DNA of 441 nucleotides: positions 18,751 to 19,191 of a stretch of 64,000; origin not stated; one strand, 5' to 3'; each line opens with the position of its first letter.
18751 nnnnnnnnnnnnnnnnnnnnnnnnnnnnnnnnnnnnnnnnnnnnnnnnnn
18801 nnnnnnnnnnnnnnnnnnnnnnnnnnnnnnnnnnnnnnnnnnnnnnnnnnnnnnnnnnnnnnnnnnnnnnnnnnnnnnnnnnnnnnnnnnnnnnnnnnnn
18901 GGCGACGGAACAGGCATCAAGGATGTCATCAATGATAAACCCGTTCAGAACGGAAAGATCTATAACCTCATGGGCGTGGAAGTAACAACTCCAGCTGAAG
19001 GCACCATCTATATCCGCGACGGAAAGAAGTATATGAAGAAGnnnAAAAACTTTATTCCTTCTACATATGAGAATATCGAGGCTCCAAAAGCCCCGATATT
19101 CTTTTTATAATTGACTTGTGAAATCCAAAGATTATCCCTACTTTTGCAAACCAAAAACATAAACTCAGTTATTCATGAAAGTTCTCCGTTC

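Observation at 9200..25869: SusC/D utilisation operon placed back-to-back with four consecutive T9SS-tailed secreted proteins, a hybrid PUL architecture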

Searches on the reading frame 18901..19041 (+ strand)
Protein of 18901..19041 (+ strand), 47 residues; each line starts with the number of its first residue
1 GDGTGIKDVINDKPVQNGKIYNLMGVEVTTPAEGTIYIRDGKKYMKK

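Call 31: search_solved_structures(query=window:18901-19041:+, max_evalue=10, show_alignments=5)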
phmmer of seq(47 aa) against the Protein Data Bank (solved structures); distinct sequences matched with E-value up to 10: 17.
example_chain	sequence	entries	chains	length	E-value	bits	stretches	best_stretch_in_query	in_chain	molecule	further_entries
4kca_A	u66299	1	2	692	0.00037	23.6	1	3-45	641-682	Endo-1,5-alpha-L-arabinanase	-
2vlo_B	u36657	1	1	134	0.18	15.3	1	3-33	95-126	COLICIN E9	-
2vlq_B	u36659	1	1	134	0.25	14.8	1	5-33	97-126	COLICIN E9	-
1bxi_B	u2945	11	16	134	0.26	14.8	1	5-33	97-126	PROTEIN (COLICIN E9) | COLICIN E9 | Colicin-E9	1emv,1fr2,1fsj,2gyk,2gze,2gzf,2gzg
2vlp_B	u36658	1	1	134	0.26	14.8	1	5-33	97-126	COLICIN E9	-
2vln_B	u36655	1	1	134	0.26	14.8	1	5-33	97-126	COLICIN E9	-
6ere_B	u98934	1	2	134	0.46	14.1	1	8-36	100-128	colicin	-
2wpt_B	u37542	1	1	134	0.46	14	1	8-33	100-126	COLICIN-E9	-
6er6_B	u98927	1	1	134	0.51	13.9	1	8-36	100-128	Endonuclease colEdes7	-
1v13_A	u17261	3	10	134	0.62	13.6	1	6-33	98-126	COLICIN E9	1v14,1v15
3knf_A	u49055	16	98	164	0.67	13.5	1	7-39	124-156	D-tyrosyl-tRNA(Tyr) deacylase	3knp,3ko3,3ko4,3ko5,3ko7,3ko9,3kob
9hn1_D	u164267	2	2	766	0.68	13.5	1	6-33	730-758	KlebG | Klebicin G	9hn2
4mkm_A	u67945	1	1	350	0.72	13.4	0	2-36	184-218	Putative surface anchored protein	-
3u43_B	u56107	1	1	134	0.89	13.2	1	9-33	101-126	Colicin-E2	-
7pq4_A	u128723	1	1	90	1.3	12.7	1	3-43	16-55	Arginine-specific cysteine proteinase (Arg-gingipain)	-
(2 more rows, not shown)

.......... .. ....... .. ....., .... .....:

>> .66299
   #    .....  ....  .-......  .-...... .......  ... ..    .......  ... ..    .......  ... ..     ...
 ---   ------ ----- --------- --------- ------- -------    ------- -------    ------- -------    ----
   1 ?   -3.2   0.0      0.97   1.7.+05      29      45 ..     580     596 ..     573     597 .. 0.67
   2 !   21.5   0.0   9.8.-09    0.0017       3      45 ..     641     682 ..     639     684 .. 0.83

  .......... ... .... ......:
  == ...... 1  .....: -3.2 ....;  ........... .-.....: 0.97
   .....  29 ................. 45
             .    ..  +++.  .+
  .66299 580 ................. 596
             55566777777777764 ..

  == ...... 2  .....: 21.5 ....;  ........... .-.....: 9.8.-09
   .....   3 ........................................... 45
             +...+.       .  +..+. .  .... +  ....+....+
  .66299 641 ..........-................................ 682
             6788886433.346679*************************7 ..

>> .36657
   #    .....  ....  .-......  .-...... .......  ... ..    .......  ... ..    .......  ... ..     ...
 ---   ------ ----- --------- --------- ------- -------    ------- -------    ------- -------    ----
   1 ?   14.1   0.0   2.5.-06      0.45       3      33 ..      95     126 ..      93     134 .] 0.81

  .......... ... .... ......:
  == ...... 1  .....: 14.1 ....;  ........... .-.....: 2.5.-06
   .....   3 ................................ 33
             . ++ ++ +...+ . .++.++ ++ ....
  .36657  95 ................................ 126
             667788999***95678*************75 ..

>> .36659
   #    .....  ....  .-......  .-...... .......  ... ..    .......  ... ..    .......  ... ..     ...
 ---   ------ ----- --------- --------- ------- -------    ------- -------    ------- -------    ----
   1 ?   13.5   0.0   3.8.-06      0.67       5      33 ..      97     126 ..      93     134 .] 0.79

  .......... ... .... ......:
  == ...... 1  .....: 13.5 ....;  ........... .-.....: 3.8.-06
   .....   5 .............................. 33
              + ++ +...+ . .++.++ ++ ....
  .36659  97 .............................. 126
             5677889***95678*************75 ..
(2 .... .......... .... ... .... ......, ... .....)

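Call 77: search_protein_representatives(alignment_id=A3)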
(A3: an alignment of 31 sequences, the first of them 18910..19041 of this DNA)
Query: 31 sequences, 44 profile positions. Proteins with E-value up to 0.001 (for the whole library): 62242; up to 1e-10: 1833; up to 1e-30: 0. The best 150 are listed.
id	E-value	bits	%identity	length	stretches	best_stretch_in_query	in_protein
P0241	3.4e-18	81.0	-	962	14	9-30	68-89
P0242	6.5e-16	73.7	-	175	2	12-42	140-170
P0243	5.9e-15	70.6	-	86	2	2-44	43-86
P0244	1.5e-14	69.3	-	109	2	3-42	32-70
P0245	2.3e-14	68.7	-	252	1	2-44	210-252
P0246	2.8e-14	68.4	-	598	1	1-44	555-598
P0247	4.1e-14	67.9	-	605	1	1-44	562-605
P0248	4.9e-14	67.7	-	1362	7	14-32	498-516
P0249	6.0e-14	67.4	-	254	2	3-44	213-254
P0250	6.2e-14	67.3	-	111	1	1-44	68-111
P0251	7.0e-14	67.2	-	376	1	2-44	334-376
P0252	7.5e-14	67.1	-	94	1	1-44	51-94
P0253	7.8e-14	67.0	-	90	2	2-44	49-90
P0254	9.6e-14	66.7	-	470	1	2-44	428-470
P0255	1.2e-13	66.4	-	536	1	2-44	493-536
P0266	2.2e-13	65.6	-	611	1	2-44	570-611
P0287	4.2e-13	64.7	-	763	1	2-44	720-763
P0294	5.4e-13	64.3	-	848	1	2-44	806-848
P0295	5.5e-13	64.3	-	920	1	1-44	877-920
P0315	7.9e-13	63.8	-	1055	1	1-44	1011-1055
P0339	1.0e-12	63.4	-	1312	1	2-44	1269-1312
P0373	1.5e-12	62.9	-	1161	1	2-44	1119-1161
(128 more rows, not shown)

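Call 81: search_protein_families(library=pfam, alignment_id=A5, max_evalue=0.00001)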
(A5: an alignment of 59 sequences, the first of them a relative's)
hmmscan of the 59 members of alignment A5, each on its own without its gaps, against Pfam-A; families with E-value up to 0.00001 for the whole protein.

A. member 1, P0246 (598 aa): 3 families
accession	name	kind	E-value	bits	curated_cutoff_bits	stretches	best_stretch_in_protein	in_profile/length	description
PF13290.12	CHB_HEX_C_1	-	2.8e-20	72.5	22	1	159-223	2-67/67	Chitobiase/beta-hexosaminidase C-terminal domain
PF13287.12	Fn3_assoc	-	2.8e-17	63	23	1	169-226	1-59/59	Fn3 associated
PF02368.24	Big_2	-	1.7e-08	34.7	22.8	1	62-126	2-66/79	Bacterial Ig-like domain (group 2)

B. families by the number of members that match (of 59 scanned): 18 families
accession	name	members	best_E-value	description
PF13306.12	LRR_5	7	5.4e-145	BspA type Leucine rich repeat region (6 copies)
PF13287.12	Fn3_assoc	6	1.1e-41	Fn3 associated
PF13290.12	CHB_HEX_C_1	6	3.8e-35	Chitobiase/beta-hexosaminidase C-terminal domain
PF13855.12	LRR_8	3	6.9e-35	Leucine rich repeat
PF02368.24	Big_2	3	2.9e-15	Bacterial Ig-like domain (group 2)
PF16738.10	CBM26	2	4.3e-36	Starch-binding module 26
PF03382.20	DUF285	1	4.1e-62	Mycoplasma protein of unknown function, DUF285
PF00150.24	Cellulase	1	1.2e-50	Cellulase (glycosyl hydrolase family 5)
PF02156.21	Glyco_hydro_26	1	3.8e-19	Glycosyl hydrolase family 26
PF18998.6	Flg_new_2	1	3.5e-18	Divergent InlB B-repeat domain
PF13944.12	Calycin_like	1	5e-18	Calycin-like beta-barrel domain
PF13229.12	Beta_helix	1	5.7e-10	Right handed beta helix region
PF13927.12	Ig_3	1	1.2e-09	Immunoglobulin domain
PF16318.11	DUF4957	1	2.7e-09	Domain of unknown function (DUF4957)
PF07705.17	CARDB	1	6.6e-07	CARDB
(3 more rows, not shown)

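Call 82: list_cluster_members(proteins=[P0246, P0247, P0254, P0266, P0287, P0294, P0295, P0315, P0339, P0373])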
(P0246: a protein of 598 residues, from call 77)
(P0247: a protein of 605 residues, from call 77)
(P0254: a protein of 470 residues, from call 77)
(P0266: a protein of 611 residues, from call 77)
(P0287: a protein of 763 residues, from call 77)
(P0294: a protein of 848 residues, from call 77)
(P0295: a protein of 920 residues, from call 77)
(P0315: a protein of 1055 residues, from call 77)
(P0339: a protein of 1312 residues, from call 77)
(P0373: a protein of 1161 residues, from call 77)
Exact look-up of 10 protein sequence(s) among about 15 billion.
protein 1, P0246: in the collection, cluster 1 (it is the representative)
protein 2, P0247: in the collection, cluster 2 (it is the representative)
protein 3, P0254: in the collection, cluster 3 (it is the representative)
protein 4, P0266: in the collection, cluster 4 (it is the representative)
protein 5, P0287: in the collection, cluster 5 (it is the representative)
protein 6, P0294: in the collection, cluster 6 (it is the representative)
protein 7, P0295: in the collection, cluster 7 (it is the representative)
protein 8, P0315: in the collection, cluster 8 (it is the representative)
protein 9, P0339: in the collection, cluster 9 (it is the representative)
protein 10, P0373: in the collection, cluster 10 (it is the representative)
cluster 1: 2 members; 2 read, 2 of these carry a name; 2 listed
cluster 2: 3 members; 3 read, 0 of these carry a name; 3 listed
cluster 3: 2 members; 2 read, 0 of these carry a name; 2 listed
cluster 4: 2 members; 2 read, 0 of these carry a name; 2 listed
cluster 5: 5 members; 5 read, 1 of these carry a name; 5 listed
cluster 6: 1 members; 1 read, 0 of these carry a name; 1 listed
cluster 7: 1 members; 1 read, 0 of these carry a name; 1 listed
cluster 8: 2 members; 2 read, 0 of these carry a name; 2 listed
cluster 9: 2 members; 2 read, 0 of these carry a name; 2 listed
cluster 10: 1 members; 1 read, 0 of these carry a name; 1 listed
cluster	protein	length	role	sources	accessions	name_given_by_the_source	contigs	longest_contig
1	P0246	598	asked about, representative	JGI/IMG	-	hypothetical protein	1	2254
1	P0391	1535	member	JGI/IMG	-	hypothetical protein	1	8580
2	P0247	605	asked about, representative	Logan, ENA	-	-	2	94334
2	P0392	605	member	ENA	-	-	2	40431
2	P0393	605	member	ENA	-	-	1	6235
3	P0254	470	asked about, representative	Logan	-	-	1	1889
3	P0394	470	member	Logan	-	-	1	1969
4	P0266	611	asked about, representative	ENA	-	-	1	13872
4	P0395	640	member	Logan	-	-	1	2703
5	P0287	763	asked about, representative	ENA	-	-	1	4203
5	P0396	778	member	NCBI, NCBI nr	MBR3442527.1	MAG: BspA family leucine-rich repeat surface protein [Bacteroidaceae bacterium] | BspA family leucine-rich repeat surface protein [Bacteroidaceae bacterium]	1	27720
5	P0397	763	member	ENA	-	-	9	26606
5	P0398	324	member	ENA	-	-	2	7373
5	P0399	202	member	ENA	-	-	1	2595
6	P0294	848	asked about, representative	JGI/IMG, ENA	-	-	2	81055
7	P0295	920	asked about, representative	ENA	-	-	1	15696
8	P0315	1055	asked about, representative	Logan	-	-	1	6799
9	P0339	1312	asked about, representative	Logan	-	-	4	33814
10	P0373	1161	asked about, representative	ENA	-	-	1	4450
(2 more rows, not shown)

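Call 85: search_protein_families(library=ncbifam, alignment_id=A5, max_evalue=0.01)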
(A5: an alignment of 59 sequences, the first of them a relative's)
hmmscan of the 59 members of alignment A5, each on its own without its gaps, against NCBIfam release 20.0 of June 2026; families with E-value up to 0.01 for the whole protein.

A. member 1, P0246 (598 aa): 0 families

B. families by the number of members that match (of 59 scanned): 11 families
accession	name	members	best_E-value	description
NF047961.1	adhesin_HupY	4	1.2e-47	leucine-rich repeat adhesin HupY/LrrG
TIGR02167.2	Liste_lipo_26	3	1.4e-100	PARCEL repeat-containing surface protein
NF045861.1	glide_Gli349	2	2e-50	gliding machinery surface structure protein Gli349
NF042962.1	DUF499_antiphage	2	8.4e-06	anti-phage-associated DUF499 domain-containing protein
NF038128.1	choice_anch_J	1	4e-26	choice-of-anchor J domain-containing protein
NF045896.1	Mbov_0838_LP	1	1e-22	Mbov_0838 family PARCEL repeat surface lipoprotein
NF052644.1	T9SS_DNase_Rie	1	2.4e-17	T9SS-dependent surface endonuclease, AS87_RS02955 family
TIGR04247.1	NosD_copper_fam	1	0.00023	nitrous oxide reductase family maturation protein NosD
NF005395.0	PRK06940.1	1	0.0023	SDR family oxidoreductase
NF047446.1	barrel_OmpL47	1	0.0025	OmpL47-type beta-barrel domain-containing protein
TIGR00187.1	ribE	1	0.0038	riboflavin synthase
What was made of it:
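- One carrier belongs to a T9SS-dependent endonuclease family (call 85).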
